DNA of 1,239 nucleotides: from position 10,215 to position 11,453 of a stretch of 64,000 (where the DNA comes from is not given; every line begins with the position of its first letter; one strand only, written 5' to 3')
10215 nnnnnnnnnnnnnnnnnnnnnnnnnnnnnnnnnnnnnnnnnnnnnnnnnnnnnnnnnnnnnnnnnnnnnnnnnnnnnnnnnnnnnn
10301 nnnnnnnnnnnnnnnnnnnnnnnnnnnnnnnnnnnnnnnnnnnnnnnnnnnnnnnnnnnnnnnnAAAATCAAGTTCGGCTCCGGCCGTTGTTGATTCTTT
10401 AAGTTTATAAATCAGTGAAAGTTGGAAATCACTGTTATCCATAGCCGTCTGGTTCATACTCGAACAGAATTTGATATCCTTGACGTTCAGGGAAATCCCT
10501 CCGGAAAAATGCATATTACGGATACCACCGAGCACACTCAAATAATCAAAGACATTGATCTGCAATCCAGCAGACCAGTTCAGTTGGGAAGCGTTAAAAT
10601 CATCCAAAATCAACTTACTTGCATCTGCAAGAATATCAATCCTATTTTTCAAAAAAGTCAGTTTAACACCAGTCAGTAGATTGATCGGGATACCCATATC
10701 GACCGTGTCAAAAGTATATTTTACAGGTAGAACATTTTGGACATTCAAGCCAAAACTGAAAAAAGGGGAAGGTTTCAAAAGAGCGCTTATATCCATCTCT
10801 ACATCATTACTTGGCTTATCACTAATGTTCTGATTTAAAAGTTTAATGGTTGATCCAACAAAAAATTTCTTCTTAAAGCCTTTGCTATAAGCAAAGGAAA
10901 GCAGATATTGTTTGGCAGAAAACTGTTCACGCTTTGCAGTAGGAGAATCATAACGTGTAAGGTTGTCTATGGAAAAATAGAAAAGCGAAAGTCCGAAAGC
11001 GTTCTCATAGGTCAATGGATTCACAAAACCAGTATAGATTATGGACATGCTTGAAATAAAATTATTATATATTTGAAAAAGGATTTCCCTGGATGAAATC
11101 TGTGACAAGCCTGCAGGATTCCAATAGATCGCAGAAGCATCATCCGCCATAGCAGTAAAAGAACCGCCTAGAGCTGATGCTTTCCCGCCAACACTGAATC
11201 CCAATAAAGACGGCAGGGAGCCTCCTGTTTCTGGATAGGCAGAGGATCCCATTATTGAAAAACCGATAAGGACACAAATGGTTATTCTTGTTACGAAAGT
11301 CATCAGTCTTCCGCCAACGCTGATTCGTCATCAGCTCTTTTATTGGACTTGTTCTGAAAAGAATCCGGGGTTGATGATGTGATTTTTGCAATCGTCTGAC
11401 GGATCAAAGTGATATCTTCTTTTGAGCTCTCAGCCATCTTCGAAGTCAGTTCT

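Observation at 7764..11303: FadL/PorV-like outer-membrane barrel fused to an ~870 aa TPR array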

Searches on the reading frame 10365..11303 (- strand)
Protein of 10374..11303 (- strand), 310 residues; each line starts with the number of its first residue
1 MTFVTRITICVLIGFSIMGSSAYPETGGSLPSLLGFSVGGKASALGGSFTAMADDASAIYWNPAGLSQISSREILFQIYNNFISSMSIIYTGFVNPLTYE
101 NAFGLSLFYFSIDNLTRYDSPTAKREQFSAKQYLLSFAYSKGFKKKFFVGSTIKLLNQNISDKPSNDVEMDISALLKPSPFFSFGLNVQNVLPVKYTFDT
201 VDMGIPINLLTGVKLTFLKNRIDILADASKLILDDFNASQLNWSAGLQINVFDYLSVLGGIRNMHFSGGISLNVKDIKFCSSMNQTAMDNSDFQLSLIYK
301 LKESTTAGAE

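Call 14: find_homologous_proteins(query=window:10374-11303:-, max_evalue=0.001)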
Query window:10374-11303:- (310 aa): 56 proteins with E <= 0.001 among 1235 candidates.
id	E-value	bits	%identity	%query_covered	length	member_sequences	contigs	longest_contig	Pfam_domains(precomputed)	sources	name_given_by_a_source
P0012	1.7e-22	98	30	63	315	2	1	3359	PF03349.23,PF19572.6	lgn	-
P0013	2.0e-18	85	27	78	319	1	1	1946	-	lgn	-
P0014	1.2e-17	82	26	87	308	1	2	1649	-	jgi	jgi:hypothetical protein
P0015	1.4e-17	82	28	82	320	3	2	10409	PF03687.21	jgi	jgi:hypothetical protein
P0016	4.7e-17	81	29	57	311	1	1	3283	PF03687.21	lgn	-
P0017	4.4e-16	77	25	85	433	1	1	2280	PF03687.21,PF19572.6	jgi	jgi:hypothetical protein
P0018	1.3e-14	73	31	55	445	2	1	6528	PF16538.12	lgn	-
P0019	1.7e-14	72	28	83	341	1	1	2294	PF19572.6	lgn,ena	-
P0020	1.8e-14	72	30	52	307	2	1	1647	PF03349.23,PF19572.6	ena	-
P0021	2.4e-14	72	28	65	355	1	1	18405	-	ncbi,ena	-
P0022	1.3e-13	69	29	59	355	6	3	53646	-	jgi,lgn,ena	-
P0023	1.3e-13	69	26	66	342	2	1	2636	PF03687.21,PF13505.13,PF03349.23,PF19572.6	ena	-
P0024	2.3e-13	68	24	86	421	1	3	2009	-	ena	-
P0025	4.0e-13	68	31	53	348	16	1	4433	PF03687.21,PF19572.6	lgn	-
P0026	5.4e-13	67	28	65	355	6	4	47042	PF19572.6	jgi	jgi:hypothetical protein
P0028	6.0e-13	67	27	65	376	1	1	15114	PF03687.21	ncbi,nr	ncbi:MAG: PorV/PorQ family protein [Elusimicrobia bacterium]|nr:PorV/PorQ family protein [Elusimicro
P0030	9.0e-13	67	23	80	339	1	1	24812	PF03687.21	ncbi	-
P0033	6.1e-12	64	33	48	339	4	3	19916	PF03687.21,PF03349.23,PF19572.6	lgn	-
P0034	1.3e-11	63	29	54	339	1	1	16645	PF03687.21,PF03349.23,PF19572.6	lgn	-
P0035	5.3e-11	61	30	52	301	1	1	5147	PF03687.21,PF03349.23,PF19572.6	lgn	-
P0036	6.9e-11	60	26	55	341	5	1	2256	PF03687.21,PF03349.23,PF19572.6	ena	-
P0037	1.0e-10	60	23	79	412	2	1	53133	PF03687.21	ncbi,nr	ncbi:PorV/PorQ family protein [candidate division KSB1 bacterium]|nr:PorV/PorQ family protein [candi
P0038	1.2e-10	60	29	53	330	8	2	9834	PF03687.21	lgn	-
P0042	2.3e-9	55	28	53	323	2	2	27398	PF03687.21,PF03349.23,PF19572.6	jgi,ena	-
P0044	3.3e-9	55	30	47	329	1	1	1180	PF03687.21,PF03349.23,PF19572.6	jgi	jgi:hypothetical protein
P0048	2.4e-8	52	25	53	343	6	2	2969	PF03687.21,PF19572.6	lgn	-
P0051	2.3e-7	49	23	86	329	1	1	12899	PF03687.21,PF03349.23,PF19572.6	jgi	jgi:hypothetical protein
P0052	2.7e-7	49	26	53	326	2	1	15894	PF03687.21,PF19572.6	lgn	-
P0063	2.0e-5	42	27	38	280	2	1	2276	PF03687.21,PF03349.23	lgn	-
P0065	7.8e-5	40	24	65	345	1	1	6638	PF03687.21,PF11751.15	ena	-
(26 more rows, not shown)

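Call 23: search_protein_representatives(protein=window:10374-11303:-)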
Query: 310 residues. Proteins with E-value up to 0.001 (for the whole library): 7510; up to 1e-10: 1528; up to 1e-30: 2. The best 150 are listed.
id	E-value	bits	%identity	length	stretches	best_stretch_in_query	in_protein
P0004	7.1e-95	334.3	54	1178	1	13-305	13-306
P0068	2.1e-35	139.2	30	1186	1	6-299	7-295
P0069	2.3e-27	112.8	32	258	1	12-248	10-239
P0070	3.3e-26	109.0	33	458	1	31-280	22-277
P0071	2.6e-25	106.0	34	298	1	7-238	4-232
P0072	3.8e-25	105.5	29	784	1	11-278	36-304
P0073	4.5e-25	105.2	26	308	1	15-285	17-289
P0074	5.0e-25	105.1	28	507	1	31-299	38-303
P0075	1.3e-24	103.7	29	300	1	11-273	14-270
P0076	1.4e-24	103.6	31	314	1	9-277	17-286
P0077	4.3e-24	102.0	33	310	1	8-229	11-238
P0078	6.8e-24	101.4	32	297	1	15-279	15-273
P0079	9.1e-24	100.9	33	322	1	10-263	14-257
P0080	9.4e-24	100.9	30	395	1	7-283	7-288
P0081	1.5e-23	100.2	34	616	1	7-227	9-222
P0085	3.9e-23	98.9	28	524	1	11-300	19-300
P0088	6.1e-23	98.2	32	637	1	2-226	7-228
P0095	2.3e-22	96.3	34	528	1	9-191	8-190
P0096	3.0e-22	96.0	30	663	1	21-235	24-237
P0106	2.0e-21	93.3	24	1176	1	21-305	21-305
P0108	2.5e-21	93.0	29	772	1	34-270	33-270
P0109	2.7e-21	92.8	31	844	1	7-222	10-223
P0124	1.7e-20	90.2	27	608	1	7-281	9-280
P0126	1.9e-20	90.0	26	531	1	13-276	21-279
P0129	3.7e-20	89.1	31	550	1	15-217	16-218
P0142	1.2e-19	87.4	25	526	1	6-299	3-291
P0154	2.2e-19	86.5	24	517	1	6-302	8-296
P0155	2.3e-19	86.5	30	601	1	15-269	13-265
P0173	4.4e-19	85.6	27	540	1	14-276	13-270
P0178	5.4e-19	85.3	32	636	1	9-207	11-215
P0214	2.4e-18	83.1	28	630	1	4-264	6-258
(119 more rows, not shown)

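Call 25: search_protein_families(library=pfam, proteins=[P0068, P0106, P0072, P0081, P0088, P0096, P0108, P0109, P0124, P0155], max_evalue=0.001)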
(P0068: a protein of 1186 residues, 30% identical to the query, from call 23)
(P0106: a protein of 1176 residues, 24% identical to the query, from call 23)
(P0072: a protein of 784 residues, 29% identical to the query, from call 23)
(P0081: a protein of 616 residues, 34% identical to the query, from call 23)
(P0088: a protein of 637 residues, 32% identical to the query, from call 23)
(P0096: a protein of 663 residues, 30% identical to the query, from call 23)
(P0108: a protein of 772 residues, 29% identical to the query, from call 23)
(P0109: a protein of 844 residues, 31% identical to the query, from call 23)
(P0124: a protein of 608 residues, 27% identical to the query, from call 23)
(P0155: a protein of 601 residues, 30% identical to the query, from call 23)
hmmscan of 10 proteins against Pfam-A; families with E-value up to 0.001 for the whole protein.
P0068 (1186 aa): 13 families
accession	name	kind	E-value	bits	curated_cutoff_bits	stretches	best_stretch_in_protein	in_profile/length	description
PF07719.23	TPR_2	-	5e-32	107.8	27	0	307-340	1-34/34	Tetratricopeptide repeat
PF13428.12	TPR_14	-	2.8e-21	74.3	23.5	0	923-955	6-38/44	Tetratricopeptide repeat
PF14853.12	Fis1_TPR_C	-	4.4e-20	72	25.3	0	655-693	12-50/53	Fis1 C-terminal tetratricopeptide repeat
PF14559.12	TPR_19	-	7.4e-20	71.5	25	0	656-690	3-37/68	Tetratricopeptide repeat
PF13432.12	TPR_16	-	3.3e-19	69.4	32.7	0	1135-1179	1-45/65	Tetratricopeptide repeat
PF00515.34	TPR_1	-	2.7e-17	62.2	27.8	0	307-340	1-34/34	Tetratricopeptide repeat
PF13174.12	TPR_6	-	1.5e-11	44.6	26.3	0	967-996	3-32/33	Tetratricopeptide repeat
PF14863.12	Alkyl_sulf_dimr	-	1.3e-10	42.2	26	0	644-694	69-119/139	Alkyl sulfatase dimerisation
PF13371.12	TPR_9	-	1.4e-07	31.9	35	0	306-350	28-72/73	Tetratricopeptide repeat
PF03687.19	UPF0164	-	3.4e-07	29.8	21.4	1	30-152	41-161/325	Uncharacterised protein family (UPF0164)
PF13414.12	TPR_11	-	5e-07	29.7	26.8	1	1140-1168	3-31/42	TPR repeat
PF13181.12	TPR_8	-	6.1e-07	29.6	25.7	0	656-677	13-34/34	Tetratricopeptide repeat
PF13176.12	TPR_7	-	7e-07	29.3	27.9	0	930-951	11-34/36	Tetratricopeptide repeat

P0106 (1176 aa): 18 families
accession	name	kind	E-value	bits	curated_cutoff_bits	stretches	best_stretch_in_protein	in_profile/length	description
PF07719.23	TPR_2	-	1.3e-73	237.5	27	3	863-893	4-34/34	Tetratricopeptide repeat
PF00515.34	TPR_1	-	1.1e-54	180.6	27.8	4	863-893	4-34/34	Tetratricopeptide repeat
PF14559.12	TPR_19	-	5.5e-34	116.8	25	0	373-412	28-67/68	Tetratricopeptide repeat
PF13414.12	TPR_11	-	1.1e-29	102.3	26.8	1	918-946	1-29/42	TPR repeat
PF13432.12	TPR_16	-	7.3e-27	93.9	32.7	0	1013-1048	2-37/65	Tetratricopeptide repeat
PF13424.12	TPR_12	-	6.2e-26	90.8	30.1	0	861-888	4-31/77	Tetratricopeptide repeat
PF13428.12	TPR_14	-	3.3e-24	83.3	23.5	0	870-898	11-39/44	Tetratricopeptide repeat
PF13181.12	TPR_8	-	3e-23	80.4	25.7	1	863-893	4-34/34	Tetratricopeptide repeat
PF13174.12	TPR_6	-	1.4e-20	72.9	26.3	0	863-893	3-33/33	Tetratricopeptide repeat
PF24575.1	TPR_Slam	-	8e-17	62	35.2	0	307-341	44-78/104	Surface lipoprotein assembly modifier, N-terminal TPR repeats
PF14853.12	Fis1_TPR_C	-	3.9e-15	56.2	25.3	0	766-800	14-48/53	Fis1 C-terminal tetratricopeptide repeat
PF23914.1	TPR_CcmH_CycH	-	3e-14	53.6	42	0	1039-1088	101-150/158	Cytochrome c-type biogenesis protein H TPR domain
PF14863.12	Alkyl_sulf_dimr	-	3.1e-11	44.3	26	0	374-422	73-121/139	Alkyl sulfatase dimerisation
PF13374.12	TPR_10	-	4.9e-09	36.3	27.5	0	863-889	5-31/42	Tetratricopeptide repeat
PF12895.13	ANAPC3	-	6e-09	36.5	27.2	0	322-361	1-39/82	Anaphase-promoting complex, cyclosome, subunit 3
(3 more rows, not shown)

P0072 (784 aa): 14 families
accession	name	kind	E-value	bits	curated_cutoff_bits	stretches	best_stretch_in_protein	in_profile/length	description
PF07719.23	TPR_2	-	3.7e-15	55.2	27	1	704-733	4-33/34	Tetratricopeptide repeat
PF00515.34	TPR_1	-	1.1e-13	50.8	27.8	1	704-733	4-33/34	Tetratricopeptide repeat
PF14559.12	TPR_19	-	2.6e-12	47.3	25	2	713-767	3-57/68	Tetratricopeptide repeat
PF13174.12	TPR_6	-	2.6e-10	40.7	26.3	0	429-461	1-33/33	Tetratricopeptide repeat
PF13414.12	TPR_11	-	4.8e-10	39.4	26.8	1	409-439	9-39/42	TPR repeat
PF13428.12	TPR_14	-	3.8e-09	36.8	23.5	0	397-437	4-44/44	Tetratricopeptide repeat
PF13181.12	TPR_8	-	2.5e-07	30.8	25.7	0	704-733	4-33/34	Tetratricopeptide repeat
PF24575.1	TPR_Slam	-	6.9e-07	30.1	35.2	0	705-756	51-102/104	Surface lipoprotein assembly modifier, N-terminal TPR repeats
PF13431.12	TPR_17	-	1e-06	29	24.4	0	417-446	2-31/34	Tetratricopeptide repeat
PF12895.13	ANAPC3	-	1.3e-06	29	27.2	0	704-759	26-80/82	Anaphase-promoting complex, cyclosome, subunit 3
PF13424.12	TPR_12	-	2.1e-06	28.2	30.1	0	711-759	13-69/77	Tetratricopeptide repeat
PF13374.12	TPR_10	-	6.6e-05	23.2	27.5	0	708-736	9-37/42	Tetratricopeptide repeat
PF13432.12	TPR_16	-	0.0002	22.1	32.7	0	705-767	1-63/65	Tetratricopeptide repeat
PF13176.12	TPR_7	-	0.00056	20.3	27.9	0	405-429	10-34/36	Tetratricopeptide repeat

P0081 (616 aa): 5 families
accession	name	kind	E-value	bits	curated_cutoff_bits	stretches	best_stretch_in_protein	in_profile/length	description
PF00691.25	OmpA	-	2.7e-11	44.1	27.2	1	498-591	2-92/98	OmpA family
PF13620.12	CarboxypepD_reg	-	6.4e-09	36.5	32.3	1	408-472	2-65/82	Carboxypeptidase regulatory-like domain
PF13715.12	CarbopepD_reg_2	-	2.4e-07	31.1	32.2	0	408-467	1-56/88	CarboxypepD_reg-like domain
PF19572.5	PorV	-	1.1e-05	25.6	27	1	22-210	4-216/243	Type IX secretion system protein PorV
PF03687.19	UPF0164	-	4.9e-05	22.7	21.4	1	27-144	37-148/325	Uncharacterised protein family (UPF0164)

P0088 (637 aa): 5 families
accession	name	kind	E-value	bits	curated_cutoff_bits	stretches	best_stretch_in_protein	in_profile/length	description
PF25788.1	Ig_Rha78A_N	-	1.6e-07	31.9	27.4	0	545-619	15-93/105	Rha78A-like, N-terminal immunoglobulin domain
PF19572.5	PorV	-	1.3e-06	28.6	27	1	26-222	3-220/243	Type IX secretion system protein PorV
PF03687.19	UPF0164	-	2.6e-06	26.9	21.4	1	31-114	36-119/325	Uncharacterised protein family (UPF0164)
PF03349.22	Toluene_X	-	9.8e-05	21.4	29.7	0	50-79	27-55/421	Outer membrane protein transport protein (OMPP1/FadL/TodX)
PF00041.27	fn3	-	0.00015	22.3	25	0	445-516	13-75/84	Fibronectin type III domain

P0096 (663 aa): 6 families
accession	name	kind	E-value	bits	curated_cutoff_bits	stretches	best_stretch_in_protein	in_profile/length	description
PF00041.27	fn3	-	1.6e-07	31.9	25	0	434-504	12-76/84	Fibronectin type III domain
PF19572.5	PorV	-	2e-07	31.2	27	1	29-229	10-229/243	Type IX secretion system protein PorV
PF11611.13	DUF4352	-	9.8e-07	29.5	25.9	1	572-655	34-118/122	Domain of unknown function (DUF4352)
PF03687.19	UPF0164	-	1.9e-06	27.4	21.4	1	35-99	44-108/325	Uncharacterised protein family (UPF0164)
PF11751.14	PorP_SprF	-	8.8e-05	22.6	22.3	1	164-294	133-250/273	Type IX secretion system membrane protein PorP/SprF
PF03349.22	Toluene_X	-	0.0003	19.8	29.7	0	45-79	26-59/421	Outer membrane protein transport protein (OMPP1/FadL/TodX)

P0108 (772 aa): 14 families
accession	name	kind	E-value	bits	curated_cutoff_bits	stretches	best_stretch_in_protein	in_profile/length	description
PF14559.12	TPR_19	-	2e-16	60.5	25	2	382-448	2-68/68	Tetratricopeptide repeat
PF07719.23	TPR_2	-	2.3e-13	49.6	27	0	702-726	5-29/34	Tetratricopeptide repeat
PF00515.34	TPR_1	-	7.9e-09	35.4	27.8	0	667-696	4-33/34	Tetratricopeptide repeat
PF13414.12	TPR_11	-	1.9e-08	34.3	26.8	1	381-416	4-39/42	TPR repeat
PF13428.12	TPR_14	-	2e-08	34.5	23.5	0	376-413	6-43/44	Tetratricopeptide repeat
PF13424.12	TPR_12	-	4e-08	33.8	30.1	1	668-728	14-75/77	Tetratricopeptide repeat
PF12895.13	ANAPC3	-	4.1e-08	33.8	27.2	1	678-727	3-53/82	Anaphase-promoting complex, cyclosome, subunit 3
PF24575.1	TPR_Slam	-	1.3e-07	32.4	35.2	1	670-719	53-102/104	Surface lipoprotein assembly modifier, N-terminal TPR repeats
PF23914.1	TPR_CcmH_CycH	-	3.4e-07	30.7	42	0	678-733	101-156/158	Cytochrome c-type biogenesis protein H TPR domain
PF13174.12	TPR_6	-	4.4e-07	30.6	26.3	0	702-726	4-28/33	Tetratricopeptide repeat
PF03687.19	UPF0164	-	1.3e-06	27.9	21.4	1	25-109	36-117/325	Uncharacterised protein family (UPF0164)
PF13176.12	TPR_7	-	1.9e-05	24.9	27.9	0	377-404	5-32/36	Tetratricopeptide repeat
PF13431.12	TPR_17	-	5.1e-05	23.7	24.4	0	394-424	2-32/34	Tetratricopeptide repeat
PF13181.12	TPR_8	-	0.00034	21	25.7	0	700-727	3-30/34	Tetratricopeptide repeat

P0109 (844 aa): 7 families
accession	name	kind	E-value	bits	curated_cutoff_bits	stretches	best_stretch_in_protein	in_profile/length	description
PF19572.5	PorV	-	1.3e-08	35.1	27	1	26-218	5-218/243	Type IX secretion system protein PorV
PF25788.1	Ig_Rha78A_N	-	5.8e-08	33.4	27.4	0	537-611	16-95/105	Rha78A-like, N-terminal immunoglobulin domain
PF11611.13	DUF4352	-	1.1e-05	26.2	25.9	1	754-831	34-112/122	Domain of unknown function (DUF4352)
PF13729.12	TraF_2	-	2.8e-05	23.9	25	1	164-227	188-262/264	F plasmid transfer operon, TraF, protein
PF24489.1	Ig_J_second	-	0.00013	22.4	27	0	483-520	58-94/105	Tip attachment protein J second Ig-like domain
PF00041.27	fn3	-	0.00016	22.3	25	0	539-613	10-81/84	Fibronectin type III domain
PF03687.19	UPF0164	-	0.00027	20.3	21.4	0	31-158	38-161/325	Uncharacterised protein family (UPF0164)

P0124 (608 aa): 10 families
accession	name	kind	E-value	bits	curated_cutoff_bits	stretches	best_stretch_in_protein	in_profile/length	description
PF07719.23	TPR_2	-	3.2e-15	55.4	27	0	562-591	4-33/34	Tetratricopeptide repeat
PF00515.34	TPR_1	-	1.4e-09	37.8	27.8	0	561-590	3-32/34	Tetratricopeptide repeat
PF13428.12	TPR_14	-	3.1e-09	37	23.5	0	561-596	3-38/44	Tetratricopeptide repeat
PF14559.12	TPR_19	-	4.8e-09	36.8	25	0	510-539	4-33/68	Tetratricopeptide repeat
PF03687.19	UPF0164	-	1.8e-06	27.4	21.4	1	26-94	36-104/325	Uncharacterised protein family (UPF0164)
PF13414.12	TPR_11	-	3.3e-06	27.1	26.8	0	404-433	1-30/42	TPR repeat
PF13432.12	TPR_16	-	4e-06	27.6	32.7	0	377-430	13-64/65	Tetratricopeptide repeat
PF03349.22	Toluene_X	-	0.00016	20.8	29.7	1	37-77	19-58/421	Outer membrane protein transport protein (OMPP1/FadL/TodX)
PF13174.12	TPR_6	-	0.00017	22.4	26.3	0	563-592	4-33/33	Tetratricopeptide repeat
PF09976.15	TPR_21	-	0.00078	19.7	25.5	0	335-447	82-191/193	Tetratricopeptide repeat-like domain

P0155 (601 aa): 5 families
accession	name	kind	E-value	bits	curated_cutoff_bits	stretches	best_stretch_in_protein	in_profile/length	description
PF07719.23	TPR_2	-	3.4e-10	39.7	27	0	556-586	4-34/34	Tetratricopeptide repeat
PF13428.12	TPR_14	-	8.5e-06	26.4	23.5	0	332-371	4-43/44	Tetratricopeptide repeat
PF00515.34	TPR_1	-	0.0002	21.5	27.8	0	555-586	3-34/34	Tetratricopeptide repeat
PF03687.19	UPF0164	-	0.00027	20.3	21.4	1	32-97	44-109/325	Uncharacterised protein family (UPF0164)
PF13432.12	TPR_16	-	0.00062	20.6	32.7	0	557-590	1-35/65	Tetratricopeptide repeat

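Call 27: predict_structure(alignment_id=A2)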
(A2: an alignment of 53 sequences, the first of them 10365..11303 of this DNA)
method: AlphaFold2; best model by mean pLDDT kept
length: 313 residues; sequences in the alignment: 53
mean_pLDDT: 89.3   pTM: 0.83
mean pLDDT of the five models: 89.3, 88.4, 88.1, 88.1, 87.9
residues with pLDDT >= 90: 218; 70-90: 63; 50-70: 23; < 50: 9
segments of 3 or more residues with pLDDT < 50: 25-31
pLDDT, mean of each block of 10 residues (from residue 1): 82 68 48 72 96 96 96 97 91 96 98 89 86 97 97 95 92 98 97 83 89 97 97 86 97 98 96 98 91 97 62 50
secondary structure, 60 per line:
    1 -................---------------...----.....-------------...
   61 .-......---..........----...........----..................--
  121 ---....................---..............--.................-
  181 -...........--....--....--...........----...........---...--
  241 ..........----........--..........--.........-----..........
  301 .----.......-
elements in order: H2-17 H40-44 H58-61 H63-68 E72-81 E86-96 E101-118 E124-143 E147-160 E163-179 E182-192 E195-198 E201-204 E207-217 E222-232 E241-250 E255-262 E265-274 E277-285 E291-301 H306-312

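Call 30: fold_search(model_id=the predicted structure, library=pdb)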
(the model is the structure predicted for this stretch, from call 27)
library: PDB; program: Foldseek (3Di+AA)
matches with E <= 10: 1473; with E <= 0.001: 128
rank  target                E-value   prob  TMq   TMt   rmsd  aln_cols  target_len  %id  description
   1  8gl6_F                4.2e-12  1.00  0.72  0.61   5.9       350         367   16  The Type 9 Secretion System in vitro assembled, RemA-CTD substrate bound complex (released 2024-01-31)
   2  6h3i_F                1.2e-11  1.00  0.71  0.64   5.1       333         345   17  Structural snapshots of the Type 9 protein translocon (released 2018-11-07)
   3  3dwo                  5.9e-09  1.00  0.58  0.42  11.0       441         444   12  Crystal structure of a Pseudomonas aeruginosa FadL homologue (released 2008-12-16)
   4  3brz                  1.4e-08  1.00  0.61  0.49   7.6       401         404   11  Crystal structure of the Pseudomonas putida toluene transporter TodX (released 2008-06-10)
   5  2r88_A                2.1e-08  1.00  0.66  0.57   5.6       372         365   11  Crystal structure of the long-chain fatty acid transporter FadL mutant delta S3 kink (released 2008-09-23)
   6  6z38                  2.2e-08  1.00  0.59  0.46   9.4       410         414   11  TodX deltaS2S3 mutant monoaromatic hydrocarbon channel (released 2020-11-04)
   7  2r89_A                4.8e-08  1.00  0.65  0.57   6.9       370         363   10  Crystal structure of the long-chain fatty acid transporter FadL mutant delta N3 (released 2008-09-23)
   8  6z34                  5.3e-08  1.00  0.65  0.54   7.1       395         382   11  CymD monoaromatic hydrocarbon channel (released 2020-11-04)
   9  6z37                  6.5e-08  1.00  0.58  0.45  10.1       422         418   12  TodX monoaromatic hydrocarbon channel deltaS2 mutant (released 2020-11-04)
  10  2r8a_A                7.5e-08  1.00  0.67  0.59   5.9       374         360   10  Crystal structure of the long-chain fatty acid transporter FadL mutant delta N8 (released 2008-09-23)
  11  3pgr                  8.8e-08  1.00  0.69  0.58   6.9       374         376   10  Asp348Arg mutant of EcFadL (released 2011-05-25)
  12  2r4l_C                1.4e-07  1.00  0.62  0.47   9.0       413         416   10  Crystal structure of the long-chain fatty acid transporter FadL mutant P34A (released 2008-09-16)
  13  2f1c                  1.6e-07  1.00  0.51  0.61   6.0       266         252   10  Crystal structure of the monomeric porin OmpG (released 2006-06-27)
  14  3pgs_A                1.8e-07  1.00  0.63  0.47   9.0       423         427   11  Phe3Gly mutant of EcFadL (released 2011-05-25)
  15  1t1l_A                7.9e-07  1.00  0.63  0.48   7.4       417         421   10  Crystal structure of the long-chain fatty acid transporter FadL (released 2004-06-15)
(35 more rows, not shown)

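Call 37: find_encoding_contigs(protein=P0068, flank=10000, max_places=2)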
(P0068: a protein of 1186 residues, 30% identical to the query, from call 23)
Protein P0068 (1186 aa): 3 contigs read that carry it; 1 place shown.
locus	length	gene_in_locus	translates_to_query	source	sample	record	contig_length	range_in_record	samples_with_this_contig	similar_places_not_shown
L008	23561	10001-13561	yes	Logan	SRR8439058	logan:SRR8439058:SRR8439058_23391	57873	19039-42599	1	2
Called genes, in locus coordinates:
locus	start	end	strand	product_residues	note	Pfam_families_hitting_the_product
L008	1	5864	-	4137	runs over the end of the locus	PF09175:Vit_b-sht_shell (faint), PF13860:FlgD_ig (weak)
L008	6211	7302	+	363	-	PF00515:TPR_1 (faint), PF07719:TPR_2 (faint), PF14559:TPR_19 (faint)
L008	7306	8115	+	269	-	PF00072:Response_reg, PF13581:HATPase_c_2, PF02518:HATPase_c (weak)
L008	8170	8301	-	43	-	-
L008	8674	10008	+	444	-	-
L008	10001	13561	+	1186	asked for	PF03687:UPF0164 (weak), PF13174:TPR_6 (faint), PF13428:TPR_14 (faint), PF00515:TPR_1 (faint), PF07719:TPR_2 (faint), PF13176:TPR_7 (faint), PF13181:TPR_8 (faint), PF13371:TPR_9 (faint), +5 more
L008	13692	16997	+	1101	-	PF07494:Reg_prop (faint), PF19077:Big_13 (faint), PF09136:Glucodextran_B (weak), PF27332:TP_0781 (faint), PF09136:Glucodextran_B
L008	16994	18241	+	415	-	-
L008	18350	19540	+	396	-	PF03773:ArsP_1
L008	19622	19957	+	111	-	-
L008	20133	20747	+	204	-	PF01618:MotA_ExbB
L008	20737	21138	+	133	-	PF02472:ExbD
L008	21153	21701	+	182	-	PF13103:TonB_2 (weak), PF03544:TonB_C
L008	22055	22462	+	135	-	PF01814:Hemerythrin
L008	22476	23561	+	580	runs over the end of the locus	PF01627:Hpt (weak), PF02518:HATPase_c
